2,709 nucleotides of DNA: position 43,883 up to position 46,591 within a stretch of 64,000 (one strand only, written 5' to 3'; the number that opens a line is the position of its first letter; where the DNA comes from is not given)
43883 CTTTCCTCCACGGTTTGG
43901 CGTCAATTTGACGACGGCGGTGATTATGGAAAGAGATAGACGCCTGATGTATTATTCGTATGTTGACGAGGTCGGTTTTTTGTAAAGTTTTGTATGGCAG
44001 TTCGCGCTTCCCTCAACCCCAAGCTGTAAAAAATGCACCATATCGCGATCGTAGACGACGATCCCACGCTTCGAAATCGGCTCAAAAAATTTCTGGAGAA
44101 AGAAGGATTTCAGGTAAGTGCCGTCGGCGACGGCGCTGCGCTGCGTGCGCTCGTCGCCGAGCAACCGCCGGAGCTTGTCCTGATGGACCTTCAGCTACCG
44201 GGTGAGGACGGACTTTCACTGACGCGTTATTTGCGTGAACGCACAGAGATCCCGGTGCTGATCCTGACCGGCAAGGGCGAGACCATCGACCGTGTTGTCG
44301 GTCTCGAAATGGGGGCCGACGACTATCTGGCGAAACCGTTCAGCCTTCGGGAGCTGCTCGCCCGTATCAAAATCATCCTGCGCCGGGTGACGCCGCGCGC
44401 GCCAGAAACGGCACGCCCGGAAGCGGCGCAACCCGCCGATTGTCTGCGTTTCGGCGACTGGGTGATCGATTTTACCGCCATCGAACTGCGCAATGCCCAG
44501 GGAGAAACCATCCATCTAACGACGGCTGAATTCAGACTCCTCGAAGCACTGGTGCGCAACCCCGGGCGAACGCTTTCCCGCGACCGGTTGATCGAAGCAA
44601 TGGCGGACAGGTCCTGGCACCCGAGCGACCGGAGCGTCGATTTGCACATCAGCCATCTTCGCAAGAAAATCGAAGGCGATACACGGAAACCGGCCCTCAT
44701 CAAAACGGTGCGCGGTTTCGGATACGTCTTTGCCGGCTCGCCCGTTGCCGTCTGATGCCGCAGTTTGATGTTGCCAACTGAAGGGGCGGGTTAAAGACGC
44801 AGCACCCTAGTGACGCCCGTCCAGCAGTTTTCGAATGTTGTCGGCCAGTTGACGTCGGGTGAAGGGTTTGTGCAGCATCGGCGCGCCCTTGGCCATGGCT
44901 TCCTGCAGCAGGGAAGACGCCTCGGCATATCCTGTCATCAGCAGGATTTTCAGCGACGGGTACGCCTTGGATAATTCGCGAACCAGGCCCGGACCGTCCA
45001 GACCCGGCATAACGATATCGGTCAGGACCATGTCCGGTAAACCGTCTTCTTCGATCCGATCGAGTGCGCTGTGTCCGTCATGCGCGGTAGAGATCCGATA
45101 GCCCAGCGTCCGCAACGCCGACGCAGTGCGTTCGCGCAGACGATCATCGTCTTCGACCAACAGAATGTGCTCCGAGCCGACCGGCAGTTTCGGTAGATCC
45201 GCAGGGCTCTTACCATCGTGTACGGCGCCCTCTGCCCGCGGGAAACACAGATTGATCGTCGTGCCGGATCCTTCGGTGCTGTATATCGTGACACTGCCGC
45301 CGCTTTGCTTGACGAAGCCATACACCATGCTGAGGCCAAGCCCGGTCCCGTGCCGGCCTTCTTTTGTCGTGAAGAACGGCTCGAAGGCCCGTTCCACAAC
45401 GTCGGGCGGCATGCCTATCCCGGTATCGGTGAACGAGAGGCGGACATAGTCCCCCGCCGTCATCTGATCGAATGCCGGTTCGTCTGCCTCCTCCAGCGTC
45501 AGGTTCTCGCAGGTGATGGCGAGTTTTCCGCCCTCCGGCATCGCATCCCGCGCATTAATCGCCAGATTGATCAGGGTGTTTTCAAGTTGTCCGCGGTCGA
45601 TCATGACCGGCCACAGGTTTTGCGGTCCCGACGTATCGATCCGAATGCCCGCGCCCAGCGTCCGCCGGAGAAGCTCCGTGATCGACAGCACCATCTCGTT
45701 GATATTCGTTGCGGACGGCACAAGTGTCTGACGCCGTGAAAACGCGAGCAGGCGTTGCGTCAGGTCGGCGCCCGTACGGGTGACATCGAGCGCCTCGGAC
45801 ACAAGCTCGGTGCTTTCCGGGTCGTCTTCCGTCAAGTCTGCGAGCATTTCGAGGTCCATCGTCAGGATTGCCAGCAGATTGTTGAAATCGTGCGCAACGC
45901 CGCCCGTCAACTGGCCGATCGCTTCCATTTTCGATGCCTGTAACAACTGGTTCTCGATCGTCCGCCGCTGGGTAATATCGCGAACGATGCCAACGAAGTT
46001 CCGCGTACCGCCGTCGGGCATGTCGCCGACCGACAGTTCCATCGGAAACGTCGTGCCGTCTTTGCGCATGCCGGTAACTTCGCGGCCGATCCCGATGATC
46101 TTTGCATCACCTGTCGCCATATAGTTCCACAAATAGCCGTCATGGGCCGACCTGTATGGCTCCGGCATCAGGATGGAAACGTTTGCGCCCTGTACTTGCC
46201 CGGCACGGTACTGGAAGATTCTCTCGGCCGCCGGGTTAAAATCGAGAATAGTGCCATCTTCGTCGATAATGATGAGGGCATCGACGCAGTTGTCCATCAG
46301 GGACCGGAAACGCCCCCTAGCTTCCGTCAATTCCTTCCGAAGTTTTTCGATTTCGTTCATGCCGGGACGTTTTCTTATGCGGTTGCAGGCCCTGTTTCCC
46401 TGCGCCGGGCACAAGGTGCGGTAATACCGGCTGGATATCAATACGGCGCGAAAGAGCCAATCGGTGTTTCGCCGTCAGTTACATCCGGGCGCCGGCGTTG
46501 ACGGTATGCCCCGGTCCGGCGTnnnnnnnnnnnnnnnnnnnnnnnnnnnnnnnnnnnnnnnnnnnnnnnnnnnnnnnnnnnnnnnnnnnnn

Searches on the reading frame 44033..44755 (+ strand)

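Call 75: search_protein_families(library=pfam, proteins=[window:44033-44755:+], max_evalue=0.001)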
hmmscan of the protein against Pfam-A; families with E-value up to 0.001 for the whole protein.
window:44033-44755:+ (240 aa): 2 families
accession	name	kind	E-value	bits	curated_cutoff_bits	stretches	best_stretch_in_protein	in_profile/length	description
PF00072.30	Response_reg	-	1.3e-30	106.2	30.2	1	4-113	1-111/111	Response regulator receiver domain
PF00486.34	Trans_reg_C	-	7.6e-27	93.6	26.2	1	157-233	1-77/77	Transcriptional regulatory protein, C terminal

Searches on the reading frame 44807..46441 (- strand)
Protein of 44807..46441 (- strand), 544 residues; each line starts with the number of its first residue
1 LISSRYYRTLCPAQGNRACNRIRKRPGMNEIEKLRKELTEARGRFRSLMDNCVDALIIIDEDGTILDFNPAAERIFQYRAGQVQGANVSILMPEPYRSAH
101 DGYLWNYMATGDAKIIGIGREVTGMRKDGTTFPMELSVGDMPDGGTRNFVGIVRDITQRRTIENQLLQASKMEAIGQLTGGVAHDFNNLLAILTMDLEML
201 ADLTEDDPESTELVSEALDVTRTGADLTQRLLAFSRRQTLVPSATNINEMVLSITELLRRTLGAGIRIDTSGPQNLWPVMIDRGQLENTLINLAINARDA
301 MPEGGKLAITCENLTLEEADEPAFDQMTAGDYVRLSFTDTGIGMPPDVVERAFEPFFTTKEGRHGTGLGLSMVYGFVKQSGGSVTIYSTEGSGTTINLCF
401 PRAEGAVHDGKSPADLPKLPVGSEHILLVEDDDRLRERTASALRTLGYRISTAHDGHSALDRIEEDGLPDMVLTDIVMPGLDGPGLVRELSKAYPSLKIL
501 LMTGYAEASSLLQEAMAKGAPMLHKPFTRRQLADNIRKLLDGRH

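Call 12: search_protein_families(library=pfam, proteins=[window:44807-46441:-], max_evalue=0.001)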
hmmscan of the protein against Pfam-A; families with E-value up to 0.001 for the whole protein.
window:44807-46441:- (544 aa): 8 families
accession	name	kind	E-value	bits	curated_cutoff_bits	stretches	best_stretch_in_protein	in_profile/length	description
PF02518.31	HATPase_c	-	4.2e-21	75.9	26.4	1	282-403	2-110/111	Histidine kinase-, DNA gyrase B-, and HSP90-like ATPase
PF00072.30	Response_reg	-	4.2e-21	75.6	30.2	1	426-536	1-110/111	Response regulator receiver domain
PF00989.32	PAS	-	1.1e-16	61.3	22.6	1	44-156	2-113/113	PAS fold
PF13426.13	PAS_9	-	1.8e-14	54.3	27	1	54-158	2-103/103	PAS domain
PF13188.13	PAS_8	-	1.4e-10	41.1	21.8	1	44-99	2-54/65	PAS domain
PF08448.16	PAS_4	-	1.6e-09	38.4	23.1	1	50-160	2-109/110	PAS fold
PF00512.31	HisKA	-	2.1e-05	24.9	26.9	1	176-238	3-64/66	His Kinase A (phospho-acceptor) domain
PF24820.1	Diguanyl_cycl_sensor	-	2.4e-05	24.7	28.1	1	49-155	2-109/109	Diguanylate cyclase-like sensor domain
